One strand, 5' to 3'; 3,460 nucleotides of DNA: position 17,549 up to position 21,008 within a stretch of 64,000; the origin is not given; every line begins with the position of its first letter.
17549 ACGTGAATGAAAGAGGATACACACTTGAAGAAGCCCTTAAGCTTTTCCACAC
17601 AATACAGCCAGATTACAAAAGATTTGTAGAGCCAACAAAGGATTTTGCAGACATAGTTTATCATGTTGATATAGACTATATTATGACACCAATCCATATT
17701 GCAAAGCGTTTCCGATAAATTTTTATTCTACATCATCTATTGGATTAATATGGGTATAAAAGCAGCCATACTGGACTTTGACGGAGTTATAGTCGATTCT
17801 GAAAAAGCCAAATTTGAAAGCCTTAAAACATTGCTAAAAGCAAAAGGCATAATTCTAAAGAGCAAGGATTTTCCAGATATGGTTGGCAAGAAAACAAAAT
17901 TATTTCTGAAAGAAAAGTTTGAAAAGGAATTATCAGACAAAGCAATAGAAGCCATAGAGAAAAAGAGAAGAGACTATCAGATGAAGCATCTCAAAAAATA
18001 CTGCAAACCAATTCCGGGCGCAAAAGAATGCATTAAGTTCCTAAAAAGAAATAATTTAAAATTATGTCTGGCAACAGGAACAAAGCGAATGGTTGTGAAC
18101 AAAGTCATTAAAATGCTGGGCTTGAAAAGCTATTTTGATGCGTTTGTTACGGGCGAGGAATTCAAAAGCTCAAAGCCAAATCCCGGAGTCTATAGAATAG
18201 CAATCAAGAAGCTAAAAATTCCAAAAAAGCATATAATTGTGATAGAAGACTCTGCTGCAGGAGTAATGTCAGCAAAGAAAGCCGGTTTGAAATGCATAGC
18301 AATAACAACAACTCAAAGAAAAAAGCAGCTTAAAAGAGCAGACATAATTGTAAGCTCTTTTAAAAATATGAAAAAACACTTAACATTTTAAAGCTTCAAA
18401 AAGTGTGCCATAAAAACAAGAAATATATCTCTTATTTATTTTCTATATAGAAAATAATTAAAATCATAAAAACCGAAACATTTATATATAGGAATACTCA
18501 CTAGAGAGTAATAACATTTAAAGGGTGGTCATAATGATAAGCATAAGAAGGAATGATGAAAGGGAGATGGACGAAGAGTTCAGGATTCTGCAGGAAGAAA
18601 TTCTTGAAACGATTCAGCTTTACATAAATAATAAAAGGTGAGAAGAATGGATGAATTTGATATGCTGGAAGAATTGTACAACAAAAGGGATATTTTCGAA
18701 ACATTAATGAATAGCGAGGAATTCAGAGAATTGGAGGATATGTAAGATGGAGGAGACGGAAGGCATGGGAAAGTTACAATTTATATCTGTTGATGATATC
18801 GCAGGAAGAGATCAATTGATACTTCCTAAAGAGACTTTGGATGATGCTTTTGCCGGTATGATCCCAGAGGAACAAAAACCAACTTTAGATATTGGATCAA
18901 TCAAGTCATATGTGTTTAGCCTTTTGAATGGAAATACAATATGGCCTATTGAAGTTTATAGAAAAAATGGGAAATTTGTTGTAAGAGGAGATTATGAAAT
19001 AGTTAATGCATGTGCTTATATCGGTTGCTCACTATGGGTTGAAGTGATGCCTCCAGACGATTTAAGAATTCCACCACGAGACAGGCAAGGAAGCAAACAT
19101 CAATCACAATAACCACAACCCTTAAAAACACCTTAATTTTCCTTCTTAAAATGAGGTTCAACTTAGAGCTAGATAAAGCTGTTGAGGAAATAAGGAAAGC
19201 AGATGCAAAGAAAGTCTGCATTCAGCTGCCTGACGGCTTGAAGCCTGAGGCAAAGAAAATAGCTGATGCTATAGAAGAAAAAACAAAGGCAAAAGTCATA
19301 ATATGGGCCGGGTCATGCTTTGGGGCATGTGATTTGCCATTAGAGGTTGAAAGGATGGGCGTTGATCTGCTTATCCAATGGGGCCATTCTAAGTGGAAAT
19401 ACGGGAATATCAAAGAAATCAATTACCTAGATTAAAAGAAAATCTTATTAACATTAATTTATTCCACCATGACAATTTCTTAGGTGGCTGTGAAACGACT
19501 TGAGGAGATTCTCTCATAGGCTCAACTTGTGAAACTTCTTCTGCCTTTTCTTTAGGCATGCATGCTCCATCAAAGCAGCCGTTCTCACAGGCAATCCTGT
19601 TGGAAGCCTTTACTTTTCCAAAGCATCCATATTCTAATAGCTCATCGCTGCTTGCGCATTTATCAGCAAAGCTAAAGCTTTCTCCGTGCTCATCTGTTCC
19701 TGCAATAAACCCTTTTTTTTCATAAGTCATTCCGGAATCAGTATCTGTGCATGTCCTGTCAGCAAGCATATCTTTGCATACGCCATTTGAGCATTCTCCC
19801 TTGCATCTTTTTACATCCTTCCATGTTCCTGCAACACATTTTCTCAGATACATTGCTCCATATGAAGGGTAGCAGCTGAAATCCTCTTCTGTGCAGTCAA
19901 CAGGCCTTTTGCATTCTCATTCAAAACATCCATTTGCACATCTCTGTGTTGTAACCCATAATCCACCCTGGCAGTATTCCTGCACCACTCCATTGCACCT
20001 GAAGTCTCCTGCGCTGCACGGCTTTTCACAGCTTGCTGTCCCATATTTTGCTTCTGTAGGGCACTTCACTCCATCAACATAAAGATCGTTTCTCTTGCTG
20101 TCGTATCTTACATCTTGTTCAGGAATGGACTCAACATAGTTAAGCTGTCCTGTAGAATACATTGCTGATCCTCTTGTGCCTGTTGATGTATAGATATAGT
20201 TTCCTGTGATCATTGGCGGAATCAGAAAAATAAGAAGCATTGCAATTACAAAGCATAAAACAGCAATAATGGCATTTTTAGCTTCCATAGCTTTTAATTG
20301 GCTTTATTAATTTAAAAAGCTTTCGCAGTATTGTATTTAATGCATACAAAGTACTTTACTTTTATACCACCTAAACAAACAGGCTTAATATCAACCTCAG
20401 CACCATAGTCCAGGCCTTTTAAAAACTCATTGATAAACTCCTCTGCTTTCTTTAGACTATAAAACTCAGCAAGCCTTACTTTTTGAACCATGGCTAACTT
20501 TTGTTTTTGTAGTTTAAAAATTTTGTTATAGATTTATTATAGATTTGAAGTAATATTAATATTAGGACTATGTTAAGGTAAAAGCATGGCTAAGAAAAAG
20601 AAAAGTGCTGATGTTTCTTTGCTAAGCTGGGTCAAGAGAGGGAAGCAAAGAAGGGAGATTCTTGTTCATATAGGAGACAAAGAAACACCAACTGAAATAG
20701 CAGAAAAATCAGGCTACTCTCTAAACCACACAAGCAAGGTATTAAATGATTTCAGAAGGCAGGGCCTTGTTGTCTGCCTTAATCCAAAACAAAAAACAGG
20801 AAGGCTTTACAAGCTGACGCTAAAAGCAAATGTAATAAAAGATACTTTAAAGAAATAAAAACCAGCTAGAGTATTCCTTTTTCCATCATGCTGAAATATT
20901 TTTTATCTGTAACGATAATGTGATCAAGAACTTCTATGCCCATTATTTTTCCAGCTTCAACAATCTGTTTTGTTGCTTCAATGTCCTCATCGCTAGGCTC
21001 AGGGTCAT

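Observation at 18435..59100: Conserved ~28-bp palindromic motif upstream of four promoters (rpl11, rpl35ae, gyrB, small-ORF operon)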

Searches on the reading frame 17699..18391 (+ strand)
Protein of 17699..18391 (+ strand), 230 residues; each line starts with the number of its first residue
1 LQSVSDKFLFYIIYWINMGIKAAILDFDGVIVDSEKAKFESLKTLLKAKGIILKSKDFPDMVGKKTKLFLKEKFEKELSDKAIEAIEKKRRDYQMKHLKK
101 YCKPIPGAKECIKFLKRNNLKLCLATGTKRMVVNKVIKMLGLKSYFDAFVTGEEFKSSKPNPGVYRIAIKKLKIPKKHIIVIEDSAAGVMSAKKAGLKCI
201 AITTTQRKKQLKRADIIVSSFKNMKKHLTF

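Call 12: search_protein_families(library=pfam, proteins=[window:17699-18391:+], max_evalue=0.01)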
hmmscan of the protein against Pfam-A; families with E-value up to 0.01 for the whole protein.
window:17699-18391:+ (230 aa): 7 families
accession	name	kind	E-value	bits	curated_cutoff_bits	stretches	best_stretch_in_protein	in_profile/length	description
PF13419.12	HAD_2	-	3e-36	125.6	23.8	1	24-202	2-178/178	Haloacid dehalogenase-like hydrolase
PF00702.32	Hydrolase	-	1.7e-30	107.2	26.4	1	20-196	1-191/191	haloacid dehalogenase-like hydrolase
PF13242.12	Hydrolase_like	-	2.4e-07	31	22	1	158-217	3-68/75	HAD-hyrolase-like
PF13344.12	Hydrolase_6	-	2.3e-05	24.8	27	0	102-140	13-51/101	Haloacid dehalogenase-like hydrolase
PF03031.24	NIF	-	0.00053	20.2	21.8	1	96-213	31-145/160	NLI interacting factor-like phosphatase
PF12710.13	HAD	-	0.0053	17.6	27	1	23-163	1-152/189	haloacid dehalogenase-like hydrolase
PF07165.16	DUF1397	-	0.0086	15.9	25.7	0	86-132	52-98/207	Protein of unknown function (DUF1397)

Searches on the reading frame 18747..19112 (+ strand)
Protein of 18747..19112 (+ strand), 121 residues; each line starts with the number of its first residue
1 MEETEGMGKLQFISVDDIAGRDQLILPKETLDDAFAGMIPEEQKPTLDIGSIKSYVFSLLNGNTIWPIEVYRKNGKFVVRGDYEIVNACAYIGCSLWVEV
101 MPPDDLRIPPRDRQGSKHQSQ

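Call 12: search_protein_families(library=pfam, proteins=[window:18747-19112:+], max_evalue=0.01)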
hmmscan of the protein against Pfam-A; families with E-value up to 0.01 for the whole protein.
window:18747-19112:+ (121 aa): 0 families

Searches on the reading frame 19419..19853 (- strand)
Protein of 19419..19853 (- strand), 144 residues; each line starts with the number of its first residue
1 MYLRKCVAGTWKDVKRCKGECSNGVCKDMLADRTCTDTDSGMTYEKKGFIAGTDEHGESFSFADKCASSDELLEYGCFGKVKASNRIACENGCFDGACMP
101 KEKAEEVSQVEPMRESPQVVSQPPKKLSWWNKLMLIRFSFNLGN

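Call 38: search_protein_families(library=pfam, proteins=[window:19419-19853:-], max_evalue=0.001)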
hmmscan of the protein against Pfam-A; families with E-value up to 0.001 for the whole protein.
window:19419-19853:- (144 aa): 0 families

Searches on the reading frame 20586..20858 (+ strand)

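Call 38: search_protein_families(library=pfam, proteins=[window:20586-20858:+], max_evalue=0.001)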
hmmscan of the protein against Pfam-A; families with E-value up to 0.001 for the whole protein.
window:20586-20858:+ (90 aa): 2 families
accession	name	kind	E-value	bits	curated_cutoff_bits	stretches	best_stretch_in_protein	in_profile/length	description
PF13384.12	HTH_23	-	0.0004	20.5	24.6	1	20-61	5-46/50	Homeodomain-like domain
PF13545.12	HTH_Crp_2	-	0.00093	19.5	27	0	30-63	20-53/70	Crp-like helix-turn-helix domain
